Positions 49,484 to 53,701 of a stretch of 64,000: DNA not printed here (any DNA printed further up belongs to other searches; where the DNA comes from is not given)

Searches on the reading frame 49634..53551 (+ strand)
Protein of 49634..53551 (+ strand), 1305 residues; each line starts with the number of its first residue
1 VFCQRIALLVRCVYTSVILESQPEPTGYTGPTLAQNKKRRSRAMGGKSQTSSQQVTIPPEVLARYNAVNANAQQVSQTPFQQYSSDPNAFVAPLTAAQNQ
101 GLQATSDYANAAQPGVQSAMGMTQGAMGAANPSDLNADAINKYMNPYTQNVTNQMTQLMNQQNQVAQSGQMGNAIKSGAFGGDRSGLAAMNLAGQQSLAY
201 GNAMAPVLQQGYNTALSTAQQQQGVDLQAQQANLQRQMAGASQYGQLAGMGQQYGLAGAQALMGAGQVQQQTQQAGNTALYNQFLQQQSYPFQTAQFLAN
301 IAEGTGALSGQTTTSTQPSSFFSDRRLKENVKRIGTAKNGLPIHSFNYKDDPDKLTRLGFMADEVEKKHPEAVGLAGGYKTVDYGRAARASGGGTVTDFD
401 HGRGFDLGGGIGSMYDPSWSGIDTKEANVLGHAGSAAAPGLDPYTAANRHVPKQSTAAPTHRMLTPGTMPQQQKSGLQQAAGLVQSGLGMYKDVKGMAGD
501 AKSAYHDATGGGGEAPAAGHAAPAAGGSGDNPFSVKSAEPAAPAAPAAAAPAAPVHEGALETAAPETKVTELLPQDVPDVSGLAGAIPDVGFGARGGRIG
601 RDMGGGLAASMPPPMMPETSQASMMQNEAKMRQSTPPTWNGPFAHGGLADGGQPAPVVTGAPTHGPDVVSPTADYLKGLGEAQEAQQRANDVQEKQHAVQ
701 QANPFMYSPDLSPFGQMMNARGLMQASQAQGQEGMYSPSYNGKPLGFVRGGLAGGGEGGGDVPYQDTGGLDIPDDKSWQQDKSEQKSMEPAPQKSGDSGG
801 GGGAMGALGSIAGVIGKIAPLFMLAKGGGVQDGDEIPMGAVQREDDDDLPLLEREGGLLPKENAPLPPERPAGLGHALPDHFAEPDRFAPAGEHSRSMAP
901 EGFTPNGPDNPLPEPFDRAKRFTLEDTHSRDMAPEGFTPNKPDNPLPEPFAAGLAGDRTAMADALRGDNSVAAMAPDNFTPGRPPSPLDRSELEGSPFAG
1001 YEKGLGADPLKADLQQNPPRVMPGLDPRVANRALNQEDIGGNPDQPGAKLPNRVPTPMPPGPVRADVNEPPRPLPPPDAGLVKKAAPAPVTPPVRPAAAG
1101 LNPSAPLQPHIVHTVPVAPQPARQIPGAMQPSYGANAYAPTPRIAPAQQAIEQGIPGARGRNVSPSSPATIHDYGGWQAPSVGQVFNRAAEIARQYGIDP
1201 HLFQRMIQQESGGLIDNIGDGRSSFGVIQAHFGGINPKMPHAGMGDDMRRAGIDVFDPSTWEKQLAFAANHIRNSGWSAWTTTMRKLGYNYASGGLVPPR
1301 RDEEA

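Call 23: search_protein_families(library=phrogs, proteins=[window:49634-53551:+], max_evalue=0.001)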
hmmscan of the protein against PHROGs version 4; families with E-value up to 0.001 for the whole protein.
window:49634-53551:+ (1305 aa): 3 families
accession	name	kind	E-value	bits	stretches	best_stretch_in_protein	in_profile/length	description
phrog_6121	-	head and packaging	3.4e-19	70.6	1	130-390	120-390/392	virion structural protein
phrog_4287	-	DNA, RNA and nucleotide metabolism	8.2e-09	36.2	1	44-386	4-385/392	DNA ejection protein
phrog_8215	-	tail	0.00043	19.7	1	296-386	888-973/1000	baseplate wedge initiator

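Call 97: search_dna_similar(query=window:49634-53551:+, collection=phages, mode=protein, max_rows=25, rows=spread)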
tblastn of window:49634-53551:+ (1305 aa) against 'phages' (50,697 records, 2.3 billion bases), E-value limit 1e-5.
Records with a match: 42; places in all: 42; records where one place covers at least 80% of the query: 0.
Best place of each record, by identity: <60% 42.
By first word of the organism name: Brucella 40; Caudoviricetes 1; Bradyrhizobium 1.
By host as written in the record: Brucella abortus S19 13; Brucella sp. 6; Brucella abortus 141 5; Brucella abortus 4; brucella abortus 141 2; Brucella abortus 544 2; Brucella melitensis 16M 2; - 1; and 7 more.
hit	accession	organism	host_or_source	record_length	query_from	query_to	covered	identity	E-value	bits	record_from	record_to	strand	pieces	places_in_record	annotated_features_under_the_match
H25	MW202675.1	Caudoviricetes sp.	Manatee Spring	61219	34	395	28%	55.1%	1e-67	258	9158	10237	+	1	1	internal virion protein D | putative acetyltransferase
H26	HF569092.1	Brucella phage Wb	Brucella sp.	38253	324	387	5%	43.1%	1e-6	59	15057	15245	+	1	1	Wb_ORF18: hypothetical protein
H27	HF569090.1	Brucella phage R/C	Brucella sp.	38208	324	387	5%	43.1%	1e-6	59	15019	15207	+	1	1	R/C_ORF18: hypothetical protein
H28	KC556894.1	Brucella phage Fz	Brucella abortus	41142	324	387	5%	43.1%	1e-6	59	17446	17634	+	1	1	structural protein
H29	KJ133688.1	Brucella phage 02_19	Brucella abortus S19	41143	324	387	5%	43.1%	1e-6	59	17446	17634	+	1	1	structural protein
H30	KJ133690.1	Brucella phage 11sa_19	Brucella abortus S19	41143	324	387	5%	43.1%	1e-6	59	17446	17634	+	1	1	structural protein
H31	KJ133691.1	Brucella phage 11sa_141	Brucella abortus S19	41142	324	387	5%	43.1%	1e-6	59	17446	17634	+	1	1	structural protein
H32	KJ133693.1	Brucella phage 110_141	Brucella abortus 141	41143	324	387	5%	43.1%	1e-6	59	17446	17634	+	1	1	structural protein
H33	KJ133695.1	Brucella phage 141_141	Brucella abortus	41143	324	387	5%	43.1%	1e-6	59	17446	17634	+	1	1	structural protein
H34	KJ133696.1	Brucella phage 177_19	Brucella abortus S19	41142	324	387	5%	43.1%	1e-6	59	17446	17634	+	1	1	structural protein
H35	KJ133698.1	Brucella phage 281_19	Brucella abortus S19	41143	324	387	5%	43.1%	1e-6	59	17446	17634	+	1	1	structural protein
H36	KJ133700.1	Brucella phage 544_19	Brucella abortus S19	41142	324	387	5%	43.1%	1e-6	59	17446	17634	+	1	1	structural protein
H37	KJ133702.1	Brucella phage 1066_19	Brucella abortus S19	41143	324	387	5%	43.1%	1e-6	59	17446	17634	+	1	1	structural protein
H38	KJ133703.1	Brucella phage 1066_141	brucella abortus 141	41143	324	387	5%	43.1%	1e-6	59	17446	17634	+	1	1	structural protein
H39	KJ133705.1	Brucella phage Tb_141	Brucella abortus 141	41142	324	387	5%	43.1%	1e-6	59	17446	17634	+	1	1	structural protein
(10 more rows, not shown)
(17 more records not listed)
